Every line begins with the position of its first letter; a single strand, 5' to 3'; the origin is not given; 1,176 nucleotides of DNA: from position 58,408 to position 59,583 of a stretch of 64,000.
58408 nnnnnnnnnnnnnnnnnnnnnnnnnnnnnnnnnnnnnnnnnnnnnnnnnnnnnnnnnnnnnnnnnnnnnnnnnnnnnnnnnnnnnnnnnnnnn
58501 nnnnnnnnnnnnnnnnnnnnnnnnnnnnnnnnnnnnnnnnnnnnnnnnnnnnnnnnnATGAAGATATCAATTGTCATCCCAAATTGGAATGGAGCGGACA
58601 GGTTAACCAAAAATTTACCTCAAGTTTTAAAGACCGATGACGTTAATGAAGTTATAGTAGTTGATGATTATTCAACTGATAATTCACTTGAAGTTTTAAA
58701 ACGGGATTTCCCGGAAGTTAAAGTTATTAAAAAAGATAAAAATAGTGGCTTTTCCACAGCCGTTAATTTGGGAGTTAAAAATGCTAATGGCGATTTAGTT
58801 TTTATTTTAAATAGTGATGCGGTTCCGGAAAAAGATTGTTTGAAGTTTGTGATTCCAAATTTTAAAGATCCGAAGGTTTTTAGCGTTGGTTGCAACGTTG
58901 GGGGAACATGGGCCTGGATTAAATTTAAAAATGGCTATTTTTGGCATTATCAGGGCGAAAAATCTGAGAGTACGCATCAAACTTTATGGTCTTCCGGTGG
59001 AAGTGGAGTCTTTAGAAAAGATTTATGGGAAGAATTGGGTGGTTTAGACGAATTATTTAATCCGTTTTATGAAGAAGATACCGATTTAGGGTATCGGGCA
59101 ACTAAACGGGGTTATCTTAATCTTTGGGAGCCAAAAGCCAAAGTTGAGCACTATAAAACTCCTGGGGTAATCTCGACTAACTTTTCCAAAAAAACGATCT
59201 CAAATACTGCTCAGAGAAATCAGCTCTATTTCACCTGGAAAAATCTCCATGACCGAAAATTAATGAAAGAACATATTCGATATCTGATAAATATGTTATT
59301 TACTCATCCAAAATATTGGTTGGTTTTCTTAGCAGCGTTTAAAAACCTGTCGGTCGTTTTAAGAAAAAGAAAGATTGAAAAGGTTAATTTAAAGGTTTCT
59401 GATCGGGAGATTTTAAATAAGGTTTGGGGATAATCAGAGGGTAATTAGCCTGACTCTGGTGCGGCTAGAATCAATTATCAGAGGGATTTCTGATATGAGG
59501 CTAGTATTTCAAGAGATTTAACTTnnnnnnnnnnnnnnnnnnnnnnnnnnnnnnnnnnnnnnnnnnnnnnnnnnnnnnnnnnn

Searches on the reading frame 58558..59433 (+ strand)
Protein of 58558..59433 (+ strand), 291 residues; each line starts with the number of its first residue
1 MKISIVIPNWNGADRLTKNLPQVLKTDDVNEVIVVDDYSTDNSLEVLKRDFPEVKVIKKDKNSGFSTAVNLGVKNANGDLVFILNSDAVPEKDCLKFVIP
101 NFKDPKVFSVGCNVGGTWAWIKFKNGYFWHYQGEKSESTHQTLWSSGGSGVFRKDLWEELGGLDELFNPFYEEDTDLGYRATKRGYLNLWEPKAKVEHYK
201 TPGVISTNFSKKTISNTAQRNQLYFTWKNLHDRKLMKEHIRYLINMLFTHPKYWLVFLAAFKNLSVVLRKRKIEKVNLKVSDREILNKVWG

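Call 10: search_protein_families(library=pfam, proteins=[window:58558-59433:+], max_evalue=0.01)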
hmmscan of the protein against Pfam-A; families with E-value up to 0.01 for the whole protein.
window:58558-59433:+ (291 aa): 4 families
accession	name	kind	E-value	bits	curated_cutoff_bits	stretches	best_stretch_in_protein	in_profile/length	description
PF00535.33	Glycos_transf_2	-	1.9e-25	90.2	23.3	1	4-141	1-149/168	Glycosyl transferase family 2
PF13641.12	Glyco_tranf_2_3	-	2.7e-17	64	27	1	3-201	3-214/230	Glycosyltransferase like family 2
PF10111.15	Glyco_tranf_2_2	-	1.4e-08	35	27.3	1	4-95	1-99/276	Glycosyltransferase like family 2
PF13632.12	Glyco_trans_2_3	-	6.6e-08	33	27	1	81-262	2-173/198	Glycosyl transferase family group 2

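Call 94: search_protein_families(library=ncbifam, proteins=[window:58558-59433:+], max_evalue=0.00001)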
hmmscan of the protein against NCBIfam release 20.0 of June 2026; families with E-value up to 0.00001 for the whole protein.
window:58558-59433:+ (291 aa): 14 families
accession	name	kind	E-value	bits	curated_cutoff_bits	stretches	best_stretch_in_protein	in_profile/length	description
TIGR03965.1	mycofact_glyco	equivalog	3.3e-22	79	280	1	2-114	75-191/467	mycofactocin biosynthesis glycosyltransferase MftF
NF041875.1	EPS_EpsD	equivalog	3.9e-18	65.9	370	1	3-96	1-98/325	exopolysaccharide biosynthesis glycosyltransferase EpsD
TIGR03937.1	PgaC_IcaA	equivalog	7.2e-17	61.4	422.3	1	2-111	46-160/407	poly-beta-1,6-N-acetyl-D-glucosamine synthase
TIGR04283.1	glyco_like_mftF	equivalog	6.3e-15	55.4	182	1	3-213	1-203/221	TIGR04283 family arsenosugar biosynthesis glycosyltransferase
NF007482.0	PRK10073.1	equivalog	1.3e-12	47.4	423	1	2-87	7-95/334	glycosyltransferase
TIGR04195.1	S_glycosyl_SunS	equivalog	2e-10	40.1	350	1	10-94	66-148/421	SunS family peptide S-glycosyltransferase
NF041394.1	GtaseAglG_Halo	equivalog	2.6e-10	40.1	440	1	1-198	1-215/304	glucosyl-dolichyl phosphate glucuronosyltransferase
NF038299.1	EPS_HpsN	equivalog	2.4e-09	36.6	425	1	2-106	2-110/317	hormogonium polysaccharide biosynthesis glycosyltransferase HpsN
NF038302.1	EPS_HpsE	equivalog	3.7e-09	36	300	1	1-98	1-107/307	hormogonium polysaccharide biosynthesis glycosyltransferase HpsE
TIGR03111.1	glyc2_xrt_Gpos1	hypoth_equivalog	3.8e-09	35.9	363.95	1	2-110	50-165/439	TIGR03111 family XrtG-associated glycosyltransferase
NF047683.1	TeichurnBiosyTuaG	equivalog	4.9e-09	36.2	400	1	2-96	7-105/252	teichuronic acid biosynthesis protein TuaG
TIGR01556.1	rhamnosyltran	subfamily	2.3e-06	27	200.55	1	27-220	19-223/281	rhamnosyltransferase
NF047588.1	GlcsyltransPgfSStrep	equivalog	4.1e-06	26.2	500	1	1-103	1-111/308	glycosyltransferase PgfS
NF007986.1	PRK10714.1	equivalog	5.1e-06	25.7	529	1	2-88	7-101/316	undecaprenyl-phosphate 4-deoxy-4-formamido-L-arabinose transferase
